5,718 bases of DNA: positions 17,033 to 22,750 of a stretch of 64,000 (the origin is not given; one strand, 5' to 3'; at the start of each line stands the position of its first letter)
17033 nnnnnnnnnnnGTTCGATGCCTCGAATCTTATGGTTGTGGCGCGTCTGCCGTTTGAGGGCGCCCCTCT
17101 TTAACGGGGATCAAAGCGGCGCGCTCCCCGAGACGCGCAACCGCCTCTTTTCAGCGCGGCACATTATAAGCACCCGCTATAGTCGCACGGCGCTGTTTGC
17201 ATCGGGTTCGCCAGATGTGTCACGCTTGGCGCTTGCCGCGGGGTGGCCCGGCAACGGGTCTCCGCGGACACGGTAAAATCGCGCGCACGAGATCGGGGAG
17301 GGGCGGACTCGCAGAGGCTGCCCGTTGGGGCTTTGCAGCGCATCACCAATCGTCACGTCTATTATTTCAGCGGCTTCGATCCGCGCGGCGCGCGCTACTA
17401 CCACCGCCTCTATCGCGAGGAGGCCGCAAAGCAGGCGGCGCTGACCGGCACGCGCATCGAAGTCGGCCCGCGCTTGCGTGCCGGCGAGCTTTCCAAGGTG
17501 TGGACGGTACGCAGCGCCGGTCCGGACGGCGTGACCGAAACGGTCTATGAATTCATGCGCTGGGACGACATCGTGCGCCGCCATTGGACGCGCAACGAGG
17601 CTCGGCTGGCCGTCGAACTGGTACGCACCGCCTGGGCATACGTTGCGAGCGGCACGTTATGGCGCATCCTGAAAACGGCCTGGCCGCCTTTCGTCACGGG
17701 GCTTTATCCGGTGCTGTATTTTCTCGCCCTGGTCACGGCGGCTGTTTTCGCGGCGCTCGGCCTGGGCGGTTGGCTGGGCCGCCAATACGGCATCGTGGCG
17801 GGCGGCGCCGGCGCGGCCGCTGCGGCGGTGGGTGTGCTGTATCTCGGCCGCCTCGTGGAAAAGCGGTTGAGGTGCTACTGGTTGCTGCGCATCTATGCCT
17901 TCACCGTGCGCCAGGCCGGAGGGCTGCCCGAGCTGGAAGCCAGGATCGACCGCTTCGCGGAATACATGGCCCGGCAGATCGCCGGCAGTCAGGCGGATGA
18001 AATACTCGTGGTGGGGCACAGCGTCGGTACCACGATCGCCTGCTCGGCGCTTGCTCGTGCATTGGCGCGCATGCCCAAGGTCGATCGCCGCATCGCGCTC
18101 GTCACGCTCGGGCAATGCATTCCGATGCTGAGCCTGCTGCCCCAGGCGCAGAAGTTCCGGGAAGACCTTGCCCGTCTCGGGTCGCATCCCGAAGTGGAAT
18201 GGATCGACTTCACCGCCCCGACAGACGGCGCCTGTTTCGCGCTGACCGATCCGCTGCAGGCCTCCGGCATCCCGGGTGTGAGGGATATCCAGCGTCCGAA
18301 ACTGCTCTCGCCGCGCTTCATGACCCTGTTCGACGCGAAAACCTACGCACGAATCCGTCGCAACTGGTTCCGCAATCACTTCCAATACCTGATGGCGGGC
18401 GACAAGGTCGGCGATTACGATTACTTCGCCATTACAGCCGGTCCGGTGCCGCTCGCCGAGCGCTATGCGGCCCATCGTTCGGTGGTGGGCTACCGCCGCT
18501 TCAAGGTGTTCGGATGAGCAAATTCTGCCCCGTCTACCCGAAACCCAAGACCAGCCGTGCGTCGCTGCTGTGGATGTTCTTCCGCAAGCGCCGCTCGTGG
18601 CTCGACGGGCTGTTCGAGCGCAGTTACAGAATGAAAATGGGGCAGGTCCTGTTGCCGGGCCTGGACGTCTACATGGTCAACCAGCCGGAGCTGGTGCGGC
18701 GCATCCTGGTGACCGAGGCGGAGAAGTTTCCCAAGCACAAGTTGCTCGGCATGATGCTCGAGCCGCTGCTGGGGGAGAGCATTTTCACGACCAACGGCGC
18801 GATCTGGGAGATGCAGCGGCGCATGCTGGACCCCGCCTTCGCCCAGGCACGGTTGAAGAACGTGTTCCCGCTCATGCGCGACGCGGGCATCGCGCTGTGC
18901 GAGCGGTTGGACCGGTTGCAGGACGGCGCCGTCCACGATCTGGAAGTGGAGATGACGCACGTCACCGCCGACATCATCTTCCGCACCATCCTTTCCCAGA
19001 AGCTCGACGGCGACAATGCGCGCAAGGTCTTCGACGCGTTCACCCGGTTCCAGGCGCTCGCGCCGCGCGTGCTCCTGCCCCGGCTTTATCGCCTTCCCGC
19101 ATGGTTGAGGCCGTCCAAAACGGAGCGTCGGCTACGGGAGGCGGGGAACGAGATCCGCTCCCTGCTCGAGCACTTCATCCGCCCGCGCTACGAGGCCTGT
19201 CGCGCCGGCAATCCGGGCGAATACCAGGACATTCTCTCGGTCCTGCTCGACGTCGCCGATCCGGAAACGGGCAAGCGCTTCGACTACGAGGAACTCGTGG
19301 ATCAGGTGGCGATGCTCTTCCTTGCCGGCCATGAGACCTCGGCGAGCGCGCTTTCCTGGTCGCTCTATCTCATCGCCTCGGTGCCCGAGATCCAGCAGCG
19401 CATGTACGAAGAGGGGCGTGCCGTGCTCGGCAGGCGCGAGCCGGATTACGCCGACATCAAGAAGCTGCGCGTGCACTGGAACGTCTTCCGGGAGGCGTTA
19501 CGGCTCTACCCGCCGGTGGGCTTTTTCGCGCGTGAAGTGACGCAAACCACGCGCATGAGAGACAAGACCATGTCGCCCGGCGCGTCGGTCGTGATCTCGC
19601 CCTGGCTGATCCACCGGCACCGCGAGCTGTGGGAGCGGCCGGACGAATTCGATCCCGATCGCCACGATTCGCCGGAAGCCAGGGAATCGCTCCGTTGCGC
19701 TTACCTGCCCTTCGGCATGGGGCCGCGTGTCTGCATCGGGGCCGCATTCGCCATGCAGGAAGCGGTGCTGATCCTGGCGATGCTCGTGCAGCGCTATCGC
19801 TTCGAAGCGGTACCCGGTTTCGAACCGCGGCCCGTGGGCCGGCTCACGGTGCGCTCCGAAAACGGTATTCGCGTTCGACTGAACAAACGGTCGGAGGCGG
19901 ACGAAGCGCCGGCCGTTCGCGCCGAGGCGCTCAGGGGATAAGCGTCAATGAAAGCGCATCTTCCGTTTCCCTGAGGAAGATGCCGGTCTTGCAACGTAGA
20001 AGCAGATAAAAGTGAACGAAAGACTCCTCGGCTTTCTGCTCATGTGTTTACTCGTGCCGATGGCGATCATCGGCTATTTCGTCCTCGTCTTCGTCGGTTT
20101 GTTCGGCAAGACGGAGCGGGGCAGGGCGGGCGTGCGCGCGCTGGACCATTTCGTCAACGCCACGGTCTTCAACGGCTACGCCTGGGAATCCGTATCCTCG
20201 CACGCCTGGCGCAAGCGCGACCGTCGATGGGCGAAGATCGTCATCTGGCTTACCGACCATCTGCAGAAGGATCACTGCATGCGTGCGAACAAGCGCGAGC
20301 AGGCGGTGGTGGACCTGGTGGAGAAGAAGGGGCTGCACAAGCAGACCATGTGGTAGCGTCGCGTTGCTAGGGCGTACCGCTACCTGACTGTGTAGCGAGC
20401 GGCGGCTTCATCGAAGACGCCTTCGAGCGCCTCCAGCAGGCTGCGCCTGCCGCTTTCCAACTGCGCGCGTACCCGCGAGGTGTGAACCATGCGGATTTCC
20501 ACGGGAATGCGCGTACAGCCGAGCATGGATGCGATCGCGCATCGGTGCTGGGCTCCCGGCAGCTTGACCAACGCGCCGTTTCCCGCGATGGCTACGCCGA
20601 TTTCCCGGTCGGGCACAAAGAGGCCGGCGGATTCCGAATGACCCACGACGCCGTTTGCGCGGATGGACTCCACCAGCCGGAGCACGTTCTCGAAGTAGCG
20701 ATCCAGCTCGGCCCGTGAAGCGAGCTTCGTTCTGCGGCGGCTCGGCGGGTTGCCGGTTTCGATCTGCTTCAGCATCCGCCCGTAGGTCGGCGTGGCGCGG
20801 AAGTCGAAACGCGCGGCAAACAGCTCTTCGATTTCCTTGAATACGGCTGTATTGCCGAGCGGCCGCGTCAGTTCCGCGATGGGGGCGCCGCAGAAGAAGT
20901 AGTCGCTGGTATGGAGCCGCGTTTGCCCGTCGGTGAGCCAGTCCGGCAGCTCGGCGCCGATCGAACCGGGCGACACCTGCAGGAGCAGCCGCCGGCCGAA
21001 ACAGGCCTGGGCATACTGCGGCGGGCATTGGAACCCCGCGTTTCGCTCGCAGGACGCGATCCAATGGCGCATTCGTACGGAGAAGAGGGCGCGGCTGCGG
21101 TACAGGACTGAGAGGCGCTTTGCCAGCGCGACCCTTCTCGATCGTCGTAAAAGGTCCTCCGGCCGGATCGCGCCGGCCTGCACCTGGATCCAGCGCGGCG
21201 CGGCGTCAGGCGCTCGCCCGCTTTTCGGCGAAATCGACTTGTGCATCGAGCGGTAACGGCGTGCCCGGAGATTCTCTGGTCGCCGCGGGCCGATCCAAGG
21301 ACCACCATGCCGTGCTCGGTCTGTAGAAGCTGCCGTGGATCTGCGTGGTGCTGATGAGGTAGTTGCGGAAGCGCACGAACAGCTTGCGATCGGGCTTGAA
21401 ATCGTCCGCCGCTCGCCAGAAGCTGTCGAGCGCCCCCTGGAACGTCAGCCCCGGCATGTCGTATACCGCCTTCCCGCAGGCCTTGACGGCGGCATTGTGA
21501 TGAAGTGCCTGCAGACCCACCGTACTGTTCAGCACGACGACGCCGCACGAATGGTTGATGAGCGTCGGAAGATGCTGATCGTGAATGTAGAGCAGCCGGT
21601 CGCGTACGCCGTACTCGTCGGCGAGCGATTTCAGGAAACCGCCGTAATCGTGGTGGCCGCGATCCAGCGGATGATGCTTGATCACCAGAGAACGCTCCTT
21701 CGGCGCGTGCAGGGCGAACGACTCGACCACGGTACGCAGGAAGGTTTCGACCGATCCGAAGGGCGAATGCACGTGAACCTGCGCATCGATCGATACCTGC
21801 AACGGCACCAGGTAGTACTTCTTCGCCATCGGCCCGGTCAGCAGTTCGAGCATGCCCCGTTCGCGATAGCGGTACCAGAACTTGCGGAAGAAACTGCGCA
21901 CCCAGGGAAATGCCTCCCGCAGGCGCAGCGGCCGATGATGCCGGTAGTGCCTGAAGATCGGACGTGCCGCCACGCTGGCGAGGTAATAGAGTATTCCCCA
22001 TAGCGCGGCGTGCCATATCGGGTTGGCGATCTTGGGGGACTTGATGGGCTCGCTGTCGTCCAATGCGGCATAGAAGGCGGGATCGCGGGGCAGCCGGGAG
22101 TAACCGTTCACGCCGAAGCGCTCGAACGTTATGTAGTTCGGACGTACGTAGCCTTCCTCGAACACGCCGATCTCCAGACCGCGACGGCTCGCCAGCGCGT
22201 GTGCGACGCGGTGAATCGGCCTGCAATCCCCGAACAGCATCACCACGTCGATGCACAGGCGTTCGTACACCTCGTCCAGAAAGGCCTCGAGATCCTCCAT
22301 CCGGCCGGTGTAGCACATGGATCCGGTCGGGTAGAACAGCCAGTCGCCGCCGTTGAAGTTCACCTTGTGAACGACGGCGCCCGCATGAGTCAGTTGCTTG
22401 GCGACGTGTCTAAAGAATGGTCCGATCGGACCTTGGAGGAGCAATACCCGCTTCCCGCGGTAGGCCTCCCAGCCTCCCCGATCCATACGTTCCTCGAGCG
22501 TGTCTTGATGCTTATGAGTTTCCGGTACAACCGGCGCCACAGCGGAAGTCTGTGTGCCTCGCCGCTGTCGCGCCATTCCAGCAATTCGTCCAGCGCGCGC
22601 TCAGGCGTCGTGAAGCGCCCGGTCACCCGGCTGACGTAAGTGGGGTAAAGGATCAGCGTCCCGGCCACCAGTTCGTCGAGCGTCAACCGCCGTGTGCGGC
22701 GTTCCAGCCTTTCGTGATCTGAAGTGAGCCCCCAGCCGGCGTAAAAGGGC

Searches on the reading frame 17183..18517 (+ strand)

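Call 7: search_protein_families(library=pfam, proteins=[window:17183-18517:+], max_evalue=0.001)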
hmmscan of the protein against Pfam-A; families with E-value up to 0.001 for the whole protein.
window:17183-18517:+ (444 aa): 1 family
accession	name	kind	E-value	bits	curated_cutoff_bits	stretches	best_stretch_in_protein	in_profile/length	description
PF00561.26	Abhydrolase_1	-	0.00045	20.4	25.8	1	254-308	51-102/245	alpha/beta hydrolase fold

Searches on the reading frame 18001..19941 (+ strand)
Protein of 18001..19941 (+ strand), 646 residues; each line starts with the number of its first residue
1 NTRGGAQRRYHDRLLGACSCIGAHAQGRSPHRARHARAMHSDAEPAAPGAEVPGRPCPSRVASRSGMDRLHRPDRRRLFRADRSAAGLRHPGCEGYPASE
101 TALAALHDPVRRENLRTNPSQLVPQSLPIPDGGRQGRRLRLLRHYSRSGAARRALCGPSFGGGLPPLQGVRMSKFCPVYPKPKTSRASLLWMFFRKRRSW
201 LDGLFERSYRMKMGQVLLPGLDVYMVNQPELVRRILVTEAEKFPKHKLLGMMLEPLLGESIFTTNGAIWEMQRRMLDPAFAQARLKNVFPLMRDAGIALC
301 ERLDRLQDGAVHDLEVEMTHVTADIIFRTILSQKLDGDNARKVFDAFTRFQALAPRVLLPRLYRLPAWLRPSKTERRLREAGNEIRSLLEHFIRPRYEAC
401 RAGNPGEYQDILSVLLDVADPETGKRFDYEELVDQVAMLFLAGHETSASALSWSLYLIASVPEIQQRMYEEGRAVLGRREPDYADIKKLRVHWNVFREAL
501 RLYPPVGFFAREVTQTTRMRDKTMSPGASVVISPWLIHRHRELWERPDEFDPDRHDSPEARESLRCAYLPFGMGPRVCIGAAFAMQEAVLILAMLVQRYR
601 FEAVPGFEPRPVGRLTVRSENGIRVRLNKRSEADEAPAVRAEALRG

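Call 7: search_protein_families(library=pfam, proteins=[window:18001-19941:+], max_evalue=0.001)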
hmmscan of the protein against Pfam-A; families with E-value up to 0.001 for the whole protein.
window:18001-19941:+ (646 aa): 1 family
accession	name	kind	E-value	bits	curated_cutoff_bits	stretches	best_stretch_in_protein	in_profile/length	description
PF00067.27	p450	-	9.4e-79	265.8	22.8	1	219-611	42-444/462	Cytochrome P450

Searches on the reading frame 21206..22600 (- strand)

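Call 65: search_protein_families(library=pfam, proteins=[window:21206-22600:-], max_evalue=0.00001)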
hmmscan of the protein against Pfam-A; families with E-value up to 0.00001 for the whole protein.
window:21206-22600:- (464 aa): 1 family
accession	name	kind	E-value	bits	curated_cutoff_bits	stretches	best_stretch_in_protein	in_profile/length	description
PF05159.20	Capsule_synth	-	1.4e-82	278.1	20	1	119-426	2-310/310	Capsule polysaccharide biosynthesis protein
